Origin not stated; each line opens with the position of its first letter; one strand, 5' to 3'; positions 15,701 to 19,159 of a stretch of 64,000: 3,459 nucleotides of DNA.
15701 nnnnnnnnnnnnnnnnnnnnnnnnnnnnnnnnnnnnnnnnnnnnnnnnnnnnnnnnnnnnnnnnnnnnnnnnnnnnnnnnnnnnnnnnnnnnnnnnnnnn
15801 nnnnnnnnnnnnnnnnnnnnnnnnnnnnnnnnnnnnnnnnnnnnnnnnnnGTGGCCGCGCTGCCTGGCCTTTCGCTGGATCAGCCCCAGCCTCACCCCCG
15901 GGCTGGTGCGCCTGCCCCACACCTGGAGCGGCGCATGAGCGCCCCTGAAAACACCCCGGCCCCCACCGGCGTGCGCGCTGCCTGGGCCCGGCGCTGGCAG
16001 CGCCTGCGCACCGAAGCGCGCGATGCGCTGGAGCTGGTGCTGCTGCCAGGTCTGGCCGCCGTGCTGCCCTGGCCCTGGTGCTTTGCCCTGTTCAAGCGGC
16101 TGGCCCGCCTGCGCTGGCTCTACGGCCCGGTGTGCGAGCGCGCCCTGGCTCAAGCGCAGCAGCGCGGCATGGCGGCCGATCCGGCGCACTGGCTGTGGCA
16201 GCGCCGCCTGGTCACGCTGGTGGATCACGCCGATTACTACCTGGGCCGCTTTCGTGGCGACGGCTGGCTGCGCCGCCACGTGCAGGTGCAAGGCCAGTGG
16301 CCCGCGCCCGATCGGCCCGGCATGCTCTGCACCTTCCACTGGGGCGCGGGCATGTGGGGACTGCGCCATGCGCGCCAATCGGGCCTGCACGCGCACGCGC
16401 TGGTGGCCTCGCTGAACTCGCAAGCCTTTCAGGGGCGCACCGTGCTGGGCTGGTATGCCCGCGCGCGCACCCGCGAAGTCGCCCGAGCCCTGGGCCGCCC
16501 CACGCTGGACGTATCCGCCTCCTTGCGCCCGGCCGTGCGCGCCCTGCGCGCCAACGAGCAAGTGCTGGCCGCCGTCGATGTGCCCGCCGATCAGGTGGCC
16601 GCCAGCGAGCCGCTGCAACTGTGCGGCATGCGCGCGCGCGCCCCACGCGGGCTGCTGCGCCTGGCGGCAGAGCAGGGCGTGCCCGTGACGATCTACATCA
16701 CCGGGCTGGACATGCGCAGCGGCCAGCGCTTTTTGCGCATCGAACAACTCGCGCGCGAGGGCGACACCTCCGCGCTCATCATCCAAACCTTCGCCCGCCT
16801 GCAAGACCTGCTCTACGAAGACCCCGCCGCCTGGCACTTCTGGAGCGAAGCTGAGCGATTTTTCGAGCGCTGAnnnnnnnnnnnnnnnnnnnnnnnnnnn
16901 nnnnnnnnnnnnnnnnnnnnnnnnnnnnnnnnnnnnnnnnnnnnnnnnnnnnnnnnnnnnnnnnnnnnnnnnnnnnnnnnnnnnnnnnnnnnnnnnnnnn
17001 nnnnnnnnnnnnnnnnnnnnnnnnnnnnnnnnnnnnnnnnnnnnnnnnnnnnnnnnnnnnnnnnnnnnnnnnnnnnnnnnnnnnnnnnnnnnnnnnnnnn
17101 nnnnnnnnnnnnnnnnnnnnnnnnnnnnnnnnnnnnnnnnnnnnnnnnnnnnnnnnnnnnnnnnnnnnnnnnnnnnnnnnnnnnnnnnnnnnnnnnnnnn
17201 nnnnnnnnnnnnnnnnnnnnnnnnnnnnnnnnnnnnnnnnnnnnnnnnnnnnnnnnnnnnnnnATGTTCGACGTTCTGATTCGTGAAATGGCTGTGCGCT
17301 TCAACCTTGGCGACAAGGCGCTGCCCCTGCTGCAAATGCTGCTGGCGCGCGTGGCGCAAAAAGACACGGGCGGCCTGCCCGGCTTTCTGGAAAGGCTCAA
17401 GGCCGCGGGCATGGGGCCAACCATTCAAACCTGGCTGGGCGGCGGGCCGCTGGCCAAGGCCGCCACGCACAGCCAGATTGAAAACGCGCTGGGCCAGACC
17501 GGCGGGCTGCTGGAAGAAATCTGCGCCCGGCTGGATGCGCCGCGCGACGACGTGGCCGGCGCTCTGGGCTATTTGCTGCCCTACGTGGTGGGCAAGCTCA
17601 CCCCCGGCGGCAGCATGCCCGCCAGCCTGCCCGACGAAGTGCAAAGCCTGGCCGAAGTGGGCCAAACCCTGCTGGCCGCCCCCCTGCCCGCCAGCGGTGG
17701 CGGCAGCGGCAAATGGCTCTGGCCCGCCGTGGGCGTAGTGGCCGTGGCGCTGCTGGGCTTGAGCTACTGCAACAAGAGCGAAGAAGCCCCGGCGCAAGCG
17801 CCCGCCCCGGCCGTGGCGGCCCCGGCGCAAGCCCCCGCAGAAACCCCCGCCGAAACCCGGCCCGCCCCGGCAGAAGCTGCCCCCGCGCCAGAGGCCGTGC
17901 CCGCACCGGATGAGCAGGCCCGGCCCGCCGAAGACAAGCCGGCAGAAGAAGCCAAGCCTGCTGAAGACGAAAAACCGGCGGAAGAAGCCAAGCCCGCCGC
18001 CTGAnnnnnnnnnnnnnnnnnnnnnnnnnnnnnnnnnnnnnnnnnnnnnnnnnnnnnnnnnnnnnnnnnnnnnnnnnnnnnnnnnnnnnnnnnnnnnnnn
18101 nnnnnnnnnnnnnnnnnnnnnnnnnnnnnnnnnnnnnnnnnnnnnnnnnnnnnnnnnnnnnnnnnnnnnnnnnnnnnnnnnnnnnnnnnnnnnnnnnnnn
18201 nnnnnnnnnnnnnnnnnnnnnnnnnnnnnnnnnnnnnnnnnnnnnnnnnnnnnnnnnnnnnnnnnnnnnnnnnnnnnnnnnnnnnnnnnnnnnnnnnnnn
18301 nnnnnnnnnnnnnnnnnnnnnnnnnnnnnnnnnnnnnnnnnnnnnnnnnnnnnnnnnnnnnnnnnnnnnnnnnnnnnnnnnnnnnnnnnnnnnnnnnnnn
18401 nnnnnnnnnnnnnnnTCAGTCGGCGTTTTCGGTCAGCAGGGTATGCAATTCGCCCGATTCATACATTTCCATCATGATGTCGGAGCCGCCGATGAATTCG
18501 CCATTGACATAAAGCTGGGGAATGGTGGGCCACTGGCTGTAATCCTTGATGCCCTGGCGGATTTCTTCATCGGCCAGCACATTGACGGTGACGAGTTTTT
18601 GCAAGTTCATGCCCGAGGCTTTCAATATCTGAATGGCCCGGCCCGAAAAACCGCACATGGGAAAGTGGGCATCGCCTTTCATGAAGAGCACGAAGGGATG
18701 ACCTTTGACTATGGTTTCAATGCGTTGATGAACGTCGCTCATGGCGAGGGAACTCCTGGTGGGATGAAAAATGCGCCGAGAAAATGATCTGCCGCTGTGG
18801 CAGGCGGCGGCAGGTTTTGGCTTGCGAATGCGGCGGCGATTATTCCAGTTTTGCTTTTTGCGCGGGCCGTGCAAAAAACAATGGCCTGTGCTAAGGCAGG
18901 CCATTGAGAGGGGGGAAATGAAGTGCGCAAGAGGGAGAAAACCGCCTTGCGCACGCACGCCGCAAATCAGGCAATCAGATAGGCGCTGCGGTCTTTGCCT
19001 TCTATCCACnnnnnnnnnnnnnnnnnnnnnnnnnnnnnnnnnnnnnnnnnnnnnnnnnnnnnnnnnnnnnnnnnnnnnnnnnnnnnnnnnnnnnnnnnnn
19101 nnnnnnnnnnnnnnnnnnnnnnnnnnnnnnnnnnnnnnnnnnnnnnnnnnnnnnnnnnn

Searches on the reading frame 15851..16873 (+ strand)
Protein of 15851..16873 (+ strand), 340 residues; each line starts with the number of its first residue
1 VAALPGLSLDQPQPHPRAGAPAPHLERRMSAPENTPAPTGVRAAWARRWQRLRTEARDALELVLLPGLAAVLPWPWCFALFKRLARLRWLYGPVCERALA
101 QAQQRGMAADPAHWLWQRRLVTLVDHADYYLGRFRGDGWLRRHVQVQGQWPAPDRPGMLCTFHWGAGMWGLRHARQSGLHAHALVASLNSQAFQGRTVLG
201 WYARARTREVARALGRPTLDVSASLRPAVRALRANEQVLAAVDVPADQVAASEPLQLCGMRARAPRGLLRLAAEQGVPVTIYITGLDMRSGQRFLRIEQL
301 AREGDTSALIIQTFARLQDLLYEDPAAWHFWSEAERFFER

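Call 4: search_protein_families(library=pfam, proteins=[window:15851-16873:+], max_evalue=0.01)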
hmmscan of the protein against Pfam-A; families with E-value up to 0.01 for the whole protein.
window:15851-16873:+ (340 aa): 0 families

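Call 9: search_protein_families(library=ncbifam, proteins=[window:15851-16873:+], max_evalue=0.01)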
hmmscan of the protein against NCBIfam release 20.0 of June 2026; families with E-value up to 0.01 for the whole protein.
window:15851-16873:+ (340 aa): 0 families

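Call 40: search_protein_families(library=pfam, proteins=[window:15851-16873:+], max_evalue=5)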
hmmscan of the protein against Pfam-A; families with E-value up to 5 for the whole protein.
window:15851-16873:+ (340 aa): 0 families

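Call 57: search_solved_structures(query=A3, max_evalue=10, show_alignments=2)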
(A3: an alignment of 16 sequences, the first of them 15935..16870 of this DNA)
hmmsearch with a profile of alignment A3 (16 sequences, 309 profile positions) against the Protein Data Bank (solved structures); distinct sequences matched with E-value up to 10: 4.
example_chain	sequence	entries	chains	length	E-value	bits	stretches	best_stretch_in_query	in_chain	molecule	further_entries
7sox_A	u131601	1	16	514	0.29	13.2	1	156-224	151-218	EH domain-containing protein 4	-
5mtv_A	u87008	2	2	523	0.3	13.1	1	156-224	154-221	EH domain-containing protein 4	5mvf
8ez3_H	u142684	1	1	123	0.71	11.9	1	71-112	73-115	Heavy chain of influenza virus neuraminidase antibody 3A10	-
9k2p_A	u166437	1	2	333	0.88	11.6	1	44-105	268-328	Pyridoxal-5'-phosphate-dependent protein beta subunit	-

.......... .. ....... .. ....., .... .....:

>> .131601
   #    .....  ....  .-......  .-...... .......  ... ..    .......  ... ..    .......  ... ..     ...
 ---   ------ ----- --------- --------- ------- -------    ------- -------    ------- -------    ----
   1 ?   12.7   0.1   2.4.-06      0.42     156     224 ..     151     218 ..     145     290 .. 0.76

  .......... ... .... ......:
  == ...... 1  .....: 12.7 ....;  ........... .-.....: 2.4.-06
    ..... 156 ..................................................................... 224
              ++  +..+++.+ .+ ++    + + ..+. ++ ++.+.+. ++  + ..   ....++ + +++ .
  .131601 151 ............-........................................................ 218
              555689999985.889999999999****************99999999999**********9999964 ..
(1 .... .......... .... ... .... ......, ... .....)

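Call 58: search_protein_families(library=ncbifam, alignment_id=A3, max_evalue=1)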
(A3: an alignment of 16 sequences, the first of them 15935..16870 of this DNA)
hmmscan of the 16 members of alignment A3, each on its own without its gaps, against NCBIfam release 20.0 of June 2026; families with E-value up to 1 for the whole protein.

A. member 1, window:15935-16870:+ (312 aa): 0 families

B. families by the number of members that match (of 16 scanned): 4 families
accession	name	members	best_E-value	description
NF005919.0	PRK07920.1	2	0.0013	phosphatidylinositol mannoside acyltransferase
TIGR03708.1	poly_P_AMP_trns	2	0.026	polyphosphate:AMP phosphotransferase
TIGR00140.1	hupD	1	0.04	HyaD/HybD family hydrogenase maturation endopeptidase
NF011928.0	PRK15399.1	1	0.18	lysine decarboxylase LdcC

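Call 59: find_homologous_proteins(query=window:15935-16870:+, max_evalue=0.001)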
Query window:15935-16870:+ (312 aa): 893 proteins with E <= 0.001 among 8000 candidates; the best 120 are listed.
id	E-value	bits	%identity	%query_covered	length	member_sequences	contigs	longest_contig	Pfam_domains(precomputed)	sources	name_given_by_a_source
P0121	1.1e-201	687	98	100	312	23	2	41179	-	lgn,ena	-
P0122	3.3e-126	439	67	96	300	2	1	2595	-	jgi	jgi:hypothetical protein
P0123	3.1e-123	429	69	93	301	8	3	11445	-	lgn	-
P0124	1.2e-122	427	68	93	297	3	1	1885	-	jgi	-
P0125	2.1e-121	423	67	94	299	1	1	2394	-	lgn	-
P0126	5.1e-121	422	67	93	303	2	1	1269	-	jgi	-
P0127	1.7e-120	420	67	89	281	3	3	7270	-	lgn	-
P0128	6.7e-120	418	67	93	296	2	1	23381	-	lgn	-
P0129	1.1e-119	417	66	94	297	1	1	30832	-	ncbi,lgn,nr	ncbi:MAG TPA: hypothetical protein PK925_04045 [Alicycliphilus sp.]|nr:hypothetical protein [Alicycl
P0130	1.2e-119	417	66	94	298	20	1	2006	-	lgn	-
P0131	4.2e-119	416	64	95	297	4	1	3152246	-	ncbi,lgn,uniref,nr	ncbi:hypothetical protein G7045_01360 [Acidovorax sp. HDW3]|uniref:hypothetical protein n=1 Tax=Acid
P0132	1.0e-118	414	65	93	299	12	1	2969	-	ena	-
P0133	1.4e-118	414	65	93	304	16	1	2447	-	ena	-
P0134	1.4e-118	414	67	94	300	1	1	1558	-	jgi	jgi:hypothetical protein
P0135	1.4e-118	414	67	93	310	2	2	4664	-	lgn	-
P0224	5.8e-111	389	62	92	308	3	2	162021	-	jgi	-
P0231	2.0e-110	387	60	93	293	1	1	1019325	-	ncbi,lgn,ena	-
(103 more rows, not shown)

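Call 73: predict_structure(alignment_id=A4)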
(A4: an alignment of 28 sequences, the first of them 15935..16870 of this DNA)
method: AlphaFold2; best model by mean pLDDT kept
length: 312 residues; sequences in the alignment: 28
mean_pLDDT: 91.1   pTM: 0.87
mean pLDDT of the five models: 91.1, 88.7, 87.5, 86.9, 86.2
residues with pLDDT >= 90: 243; 70-90: 53; 50-70: 14; < 50: 2
segments of 3 or more residues with pLDDT < 50: none
pLDDT, mean of each block of 10 residues (from residue 1): 59 87 94 97 96 97 94 94 97 95 93 93 96 84 94 87 80 92 95 90 97 88 90 91 94 94 94 88 95 94 87 80
secondary structure, 60 per line:
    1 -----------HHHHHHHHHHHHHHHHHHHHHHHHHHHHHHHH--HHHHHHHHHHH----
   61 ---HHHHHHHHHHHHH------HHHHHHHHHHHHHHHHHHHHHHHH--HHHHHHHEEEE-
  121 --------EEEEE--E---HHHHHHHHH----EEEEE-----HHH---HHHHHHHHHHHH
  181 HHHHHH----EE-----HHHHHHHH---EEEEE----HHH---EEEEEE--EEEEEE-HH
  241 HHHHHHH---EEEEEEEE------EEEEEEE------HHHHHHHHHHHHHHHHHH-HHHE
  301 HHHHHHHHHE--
elements in order: H12-43 H46-56 H64-76 H83-106 H109-115 E116-119 E129-133 H140-148 E153-157 H169-186 H198-205 E209-213 E224-229 E232-237 H239-247 E251-258 E265-271 H278-295 H301-309

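Call 76: fold_search(model_id=the predicted structure, library=pdb)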
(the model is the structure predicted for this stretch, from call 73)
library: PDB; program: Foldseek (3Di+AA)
matches with E <= 10: 695; with E <= 0.001: 14
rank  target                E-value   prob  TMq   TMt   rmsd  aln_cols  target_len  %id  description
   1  5f2z_D                7.1e-09  1.00  0.57  0.67   4.2       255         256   20  Crystal structure of membrane associated PatA from Mycobacterium smegmatis in complex with palmitate - P21 space group (released 2016-03-09)
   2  5f2z_B                8.3e-09  1.00  0.62  0.74   3.5       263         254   16  Crystal structure of membrane associated PatA from Mycobacterium smegmatis in complex with palmitate - P21 space group (released 2016-03-09)
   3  5f2z_A                1.9e-08  1.00  0.62  0.76   3.5       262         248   16  Crystal structure of membrane associated PatA from Mycobacterium smegmatis in complex with palmitate - P21 space group (released 2016-03-09)
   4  5oce_B                2.1e-08  1.00  0.57  0.69   4.1       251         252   19  THE MOLECULAR MECHANISM OF SUBSTRATE RECOGNITION AND CATALYSIS OF THE MEMBRANE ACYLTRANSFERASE PatA -- Complex of PatA (released 2017-12-27)
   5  5oce_A                2.5e-08  1.00  0.57  0.68   4.1       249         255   18  THE MOLECULAR MECHANISM OF SUBSTRATE RECOGNITION AND CATALYSIS OF THE MEMBRANE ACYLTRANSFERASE PatA -- Complex of PatA (released 2017-12-27)
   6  5f2z_C                3.1e-08  1.00  0.46  0.57  11.2       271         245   17  Crystal structure of membrane associated PatA from Mycobacterium smegmatis in complex with palmitate - P21 space group (released 2016-03-09)
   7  5f2t_A                4.1e-08  1.00  0.58  0.71   3.9       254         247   19  Crystal structure of membrane associated PatA from Mycobacterium smegmatis in complex with palmitate - C 2 space group (released 2016-03-09)
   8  5f31                  4.8e-08  1.00  0.57  0.67   3.9       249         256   18  Crystal structure of membrane associated PatA from Mycobacterium smegmatis in complex with palmitate - P 42 21 2 space g (released 2016-03-09)
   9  7ojt_A                5.1e-08  1.00  0.58  0.71   4.1       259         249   19  Crystal structure of unliganded PatA, a membrane associated acyltransferase from Mycobacterium smegmatis (released 2021-10-27)
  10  5f34_A                5.3e-08  1.00  0.60  0.73   3.4       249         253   17  Crystal structure of membrane associated PatA from Mycobacterium smegmatis in complex with S-hexadecyl Coenzyme A - P2 (released 2016-03-09)
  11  5f2t_B                6.3e-08  1.00  0.60  0.71   3.3       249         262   17  Crystal structure of membrane associated PatA from Mycobacterium smegmatis in complex with palmitate - C 2 space group (released 2016-03-09)
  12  5f34_C                8.3e-08  1.00  0.61  0.74   3.4       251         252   17  Crystal structure of membrane associated PatA from Mycobacterium smegmatis in complex with S-hexadecyl Coenzyme A - P2 (released 2016-03-09)
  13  5knk                  3.6e-07  1.00  0.50  0.49  13.0       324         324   11  Lipid A secondary acyltransferase LpxM from Acinetobacter baumannii with catalytic residue substitution (E127A) (released 2016-09-28)
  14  5kn7                  1.2e-06  1.00  0.55  0.54   8.9       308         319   15  Lipid A secondary acyltransferase LpxM from Acinetobacter baumannii (released 2016-09-28)
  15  8zx0_A                1.0e-02  0.60  0.25  0.30  10.6       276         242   10  Crystal Structure of CntL in complex with a dual-site inhibitor (released 2024-11-06)
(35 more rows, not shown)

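Call 81: find_encoding_contigs(protein=P0131, flank=8000, max_places=1)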
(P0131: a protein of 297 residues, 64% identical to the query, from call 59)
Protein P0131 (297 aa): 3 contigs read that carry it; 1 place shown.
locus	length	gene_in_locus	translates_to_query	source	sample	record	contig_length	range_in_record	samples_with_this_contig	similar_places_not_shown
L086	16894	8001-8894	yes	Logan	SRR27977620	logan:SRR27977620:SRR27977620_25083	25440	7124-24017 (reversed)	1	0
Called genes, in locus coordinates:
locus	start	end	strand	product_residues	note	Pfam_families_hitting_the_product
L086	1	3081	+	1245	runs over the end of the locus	PF05401:NodS (weak), PF07021:MetW, PF08241:Methyltransf_11, PF08242:Methyltransf_12, PF13489:Methyltransf_23, PF13649:Methyltransf_25, PF13847:Methyltransf_31 (weak), PF00535:Glycos_transf_2, +2 more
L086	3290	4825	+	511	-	-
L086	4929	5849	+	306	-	PF13145:Rotamase_2, PF13616:Rotamase_3, PF00639:Rotamase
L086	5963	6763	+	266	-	PF01061:ABC2_membrane, PF12698:ABC2_membrane_3 (weak)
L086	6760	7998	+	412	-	PF00005:ABC_tran, PF14524:Wzt_C (weak)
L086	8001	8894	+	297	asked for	-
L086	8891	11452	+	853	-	PF24677:DUF7657, PF24672:DUF7654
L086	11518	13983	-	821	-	PF24677:DUF7657, PF24672:DUF7654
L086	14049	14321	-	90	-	-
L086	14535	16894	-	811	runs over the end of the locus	PF03958:Secretin_N, PF00263:Secretin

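Call 82: find_encoding_contigs(protein=P0231, flank=8000, max_places=1)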
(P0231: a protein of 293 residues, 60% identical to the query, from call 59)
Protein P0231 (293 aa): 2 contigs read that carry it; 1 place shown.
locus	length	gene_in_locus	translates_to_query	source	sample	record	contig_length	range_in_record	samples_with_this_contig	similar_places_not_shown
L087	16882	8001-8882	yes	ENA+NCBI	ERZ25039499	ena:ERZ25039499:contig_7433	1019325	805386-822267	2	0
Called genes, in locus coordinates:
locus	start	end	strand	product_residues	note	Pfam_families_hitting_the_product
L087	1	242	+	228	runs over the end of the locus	-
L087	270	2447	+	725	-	PF21305:type_II_gspD_N0 (weak), PF03958:Secretin_N, PF00263:Secretin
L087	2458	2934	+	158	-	-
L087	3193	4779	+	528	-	-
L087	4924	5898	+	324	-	PF13145:Rotamase_2, PF13616:Rotamase_3, PF00639:Rotamase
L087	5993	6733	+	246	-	PF01061:ABC2_membrane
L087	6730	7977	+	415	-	PF00005:ABC_tran, PF13304:AAA_21 (faint), PF14524:Wzt_C (weak)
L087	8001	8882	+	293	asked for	-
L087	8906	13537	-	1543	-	PF07603:Lcl_C, PF18998:Flg_new_2, PF22359:Big-like (faint)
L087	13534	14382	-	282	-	PF07603:Lcl_C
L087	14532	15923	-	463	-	PF13428:TPR_14 (faint), PF14559:TPR_19 (faint), PF23914:TPR_CcmH_CycH (faint), PF13489:Methyltransf_23, PF08241:Methyltransf_11, PF08242:Methyltransf_12, PF13649:Methyltransf_25, PF13847:Methyltransf_31, +1 more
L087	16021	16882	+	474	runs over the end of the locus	-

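Call 83: find_encoding_contigs(protein=P0224, flank=8000, max_places=1)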
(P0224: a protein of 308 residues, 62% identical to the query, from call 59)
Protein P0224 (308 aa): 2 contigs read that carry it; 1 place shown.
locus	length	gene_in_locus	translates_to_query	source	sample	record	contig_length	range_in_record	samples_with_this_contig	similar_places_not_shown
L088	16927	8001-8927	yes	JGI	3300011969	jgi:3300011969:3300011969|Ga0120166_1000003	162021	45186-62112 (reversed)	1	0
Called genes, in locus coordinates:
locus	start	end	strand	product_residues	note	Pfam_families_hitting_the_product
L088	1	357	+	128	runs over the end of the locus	-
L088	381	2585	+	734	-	-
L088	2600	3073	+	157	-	-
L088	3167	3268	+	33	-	-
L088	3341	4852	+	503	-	-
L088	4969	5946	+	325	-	PF13145:Rotamase_2, PF13616:Rotamase_3, PF00639:Rotamase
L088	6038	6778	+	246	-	PF01061:ABC2_membrane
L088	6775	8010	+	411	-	PF00005:ABC_tran, PF13304:AAA_21 (faint), PF14524:Wzt_C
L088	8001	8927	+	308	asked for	-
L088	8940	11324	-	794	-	PF07603:Lcl_C, PF00041:fn3 (faint), PF18885:DUF5648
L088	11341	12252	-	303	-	PF07603:Lcl_C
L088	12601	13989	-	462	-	PF13428:TPR_14 (faint), PF14559:TPR_19 (faint), PF13414:TPR_11 (weak), PF13489:Methyltransf_23, PF08241:Methyltransf_11, PF08242:Methyltransf_12, PF13649:Methyltransf_25, PF13847:Methyltransf_31, +2 more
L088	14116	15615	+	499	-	-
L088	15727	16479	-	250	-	PF00106:adh_short, PF03808:Glyco_tran_WecG (faint), PF08659:KR (weak), PF13561:adh_short_C2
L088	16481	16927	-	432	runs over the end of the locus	PF01565:FAD_binding_4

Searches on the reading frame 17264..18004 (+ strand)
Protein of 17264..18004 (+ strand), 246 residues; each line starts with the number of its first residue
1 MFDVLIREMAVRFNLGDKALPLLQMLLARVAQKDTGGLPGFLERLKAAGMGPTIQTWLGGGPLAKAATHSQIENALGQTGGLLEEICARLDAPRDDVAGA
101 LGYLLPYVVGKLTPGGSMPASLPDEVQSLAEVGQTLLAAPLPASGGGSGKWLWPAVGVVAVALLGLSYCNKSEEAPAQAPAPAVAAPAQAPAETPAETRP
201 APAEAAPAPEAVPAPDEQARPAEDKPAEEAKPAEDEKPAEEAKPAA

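Call 48: search_protein_families(library=pfam, proteins=[window:17264-18004:+], max_evalue=0.00001)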
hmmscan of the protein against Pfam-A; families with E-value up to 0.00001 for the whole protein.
window:17264-18004:+ (246 aa): 1 family
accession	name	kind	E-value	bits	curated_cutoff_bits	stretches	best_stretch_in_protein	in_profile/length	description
PF20159.5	YidB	-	6.5e-13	49.6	24.3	1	34-120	48-131/132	YidB-like protein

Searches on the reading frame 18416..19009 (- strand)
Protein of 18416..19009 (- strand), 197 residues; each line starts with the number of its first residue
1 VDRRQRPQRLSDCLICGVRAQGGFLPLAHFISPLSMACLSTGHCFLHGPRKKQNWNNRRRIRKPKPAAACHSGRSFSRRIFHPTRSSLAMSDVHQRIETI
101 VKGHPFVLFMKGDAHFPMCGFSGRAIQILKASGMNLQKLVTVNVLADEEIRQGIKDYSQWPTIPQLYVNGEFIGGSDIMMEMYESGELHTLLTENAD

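Call 48: search_protein_families(library=pfam, proteins=[window:18416-19009:-], max_evalue=0.00001)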
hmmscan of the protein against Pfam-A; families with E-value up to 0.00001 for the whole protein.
window:18416-19009:- (197 aa): 1 family
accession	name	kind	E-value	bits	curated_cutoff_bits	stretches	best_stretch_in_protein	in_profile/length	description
PF00462.30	Glutaredoxin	-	9.4e-18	64.6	22.9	1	107-173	2-60/60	Glutaredoxin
